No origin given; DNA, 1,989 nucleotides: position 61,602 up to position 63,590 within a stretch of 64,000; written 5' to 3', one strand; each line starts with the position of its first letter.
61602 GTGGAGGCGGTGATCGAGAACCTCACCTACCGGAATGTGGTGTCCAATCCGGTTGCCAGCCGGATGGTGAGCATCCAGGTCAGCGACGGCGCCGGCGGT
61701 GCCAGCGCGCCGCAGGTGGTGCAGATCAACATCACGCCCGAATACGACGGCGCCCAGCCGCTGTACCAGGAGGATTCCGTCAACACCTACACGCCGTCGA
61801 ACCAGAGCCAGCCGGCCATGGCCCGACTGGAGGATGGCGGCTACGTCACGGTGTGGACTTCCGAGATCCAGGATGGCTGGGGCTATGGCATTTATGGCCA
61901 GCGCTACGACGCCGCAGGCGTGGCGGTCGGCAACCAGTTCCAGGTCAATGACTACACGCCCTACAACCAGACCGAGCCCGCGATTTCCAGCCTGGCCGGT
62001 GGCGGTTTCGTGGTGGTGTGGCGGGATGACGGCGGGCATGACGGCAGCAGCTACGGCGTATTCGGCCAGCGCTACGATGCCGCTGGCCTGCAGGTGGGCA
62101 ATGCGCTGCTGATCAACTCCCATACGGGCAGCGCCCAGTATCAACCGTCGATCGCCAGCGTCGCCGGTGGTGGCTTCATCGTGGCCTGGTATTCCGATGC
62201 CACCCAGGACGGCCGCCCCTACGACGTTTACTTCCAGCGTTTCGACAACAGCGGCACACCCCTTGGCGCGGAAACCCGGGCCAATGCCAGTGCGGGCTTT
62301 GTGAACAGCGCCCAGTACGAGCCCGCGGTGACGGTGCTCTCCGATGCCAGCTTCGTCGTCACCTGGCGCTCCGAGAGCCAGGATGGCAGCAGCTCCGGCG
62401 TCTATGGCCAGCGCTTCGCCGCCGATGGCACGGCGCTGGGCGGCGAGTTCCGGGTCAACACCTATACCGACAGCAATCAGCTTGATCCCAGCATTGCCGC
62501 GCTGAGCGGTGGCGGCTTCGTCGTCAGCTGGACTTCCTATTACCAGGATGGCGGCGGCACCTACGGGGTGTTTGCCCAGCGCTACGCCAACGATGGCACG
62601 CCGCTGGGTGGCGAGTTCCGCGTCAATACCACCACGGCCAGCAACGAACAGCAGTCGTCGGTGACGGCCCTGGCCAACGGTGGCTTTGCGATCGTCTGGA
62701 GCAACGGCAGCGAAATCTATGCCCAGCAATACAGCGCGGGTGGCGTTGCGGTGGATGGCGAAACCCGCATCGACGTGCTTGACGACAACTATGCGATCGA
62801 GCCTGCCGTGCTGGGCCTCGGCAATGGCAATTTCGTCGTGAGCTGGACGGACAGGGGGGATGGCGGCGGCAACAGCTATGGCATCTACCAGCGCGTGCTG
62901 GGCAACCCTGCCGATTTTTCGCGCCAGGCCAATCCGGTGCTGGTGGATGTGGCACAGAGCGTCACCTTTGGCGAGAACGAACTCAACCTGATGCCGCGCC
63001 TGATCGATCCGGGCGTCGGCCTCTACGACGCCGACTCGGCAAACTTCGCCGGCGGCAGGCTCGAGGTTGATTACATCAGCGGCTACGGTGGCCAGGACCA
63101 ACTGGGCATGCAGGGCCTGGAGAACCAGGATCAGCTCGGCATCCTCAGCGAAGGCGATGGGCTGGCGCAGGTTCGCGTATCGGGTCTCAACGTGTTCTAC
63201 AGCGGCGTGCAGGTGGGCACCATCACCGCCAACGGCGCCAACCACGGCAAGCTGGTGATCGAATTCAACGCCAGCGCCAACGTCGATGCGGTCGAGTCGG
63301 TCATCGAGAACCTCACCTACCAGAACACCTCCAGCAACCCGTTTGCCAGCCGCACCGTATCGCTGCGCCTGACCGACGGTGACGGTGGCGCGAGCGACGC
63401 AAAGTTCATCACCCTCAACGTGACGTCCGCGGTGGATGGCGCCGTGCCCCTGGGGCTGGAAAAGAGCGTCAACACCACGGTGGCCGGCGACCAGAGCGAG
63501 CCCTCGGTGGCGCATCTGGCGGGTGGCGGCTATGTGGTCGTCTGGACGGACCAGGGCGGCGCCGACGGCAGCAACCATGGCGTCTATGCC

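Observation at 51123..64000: Giant multi-propeller adhesin-like protein missed by the ORF track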

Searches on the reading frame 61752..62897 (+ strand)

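Call 18: search_protein_families(library=pfam, proteins=[window:61752-62897:+], max_evalue=1)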
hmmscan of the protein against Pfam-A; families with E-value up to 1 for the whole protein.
window:61752-62897:+ (382 aa): 3 families
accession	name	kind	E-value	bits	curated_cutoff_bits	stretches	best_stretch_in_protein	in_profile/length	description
PF04616.20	Glyco_hydro_43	-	0.0013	18.6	32.2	1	231-333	105-204/288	Glycosyl hydrolases family 43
PF13670.12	PepSY_2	-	0.16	12.5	24.3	1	13-50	22-61/83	Peptidase propeptide and YPEB domain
PF04234.18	CopC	-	0.23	12.9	23.3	0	234-274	48-88/92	CopC domain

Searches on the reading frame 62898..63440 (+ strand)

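Call 18: search_protein_families(library=pfam, proteins=[window:62898-63440:+], max_evalue=1)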
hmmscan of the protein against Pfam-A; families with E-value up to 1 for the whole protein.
window:62898-63440:+ (181 aa): 1 family
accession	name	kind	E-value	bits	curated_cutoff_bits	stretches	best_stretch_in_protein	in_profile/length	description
PF02470.25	MlaD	-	0.061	14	25.1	1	97-144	19-70/81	MlaD protein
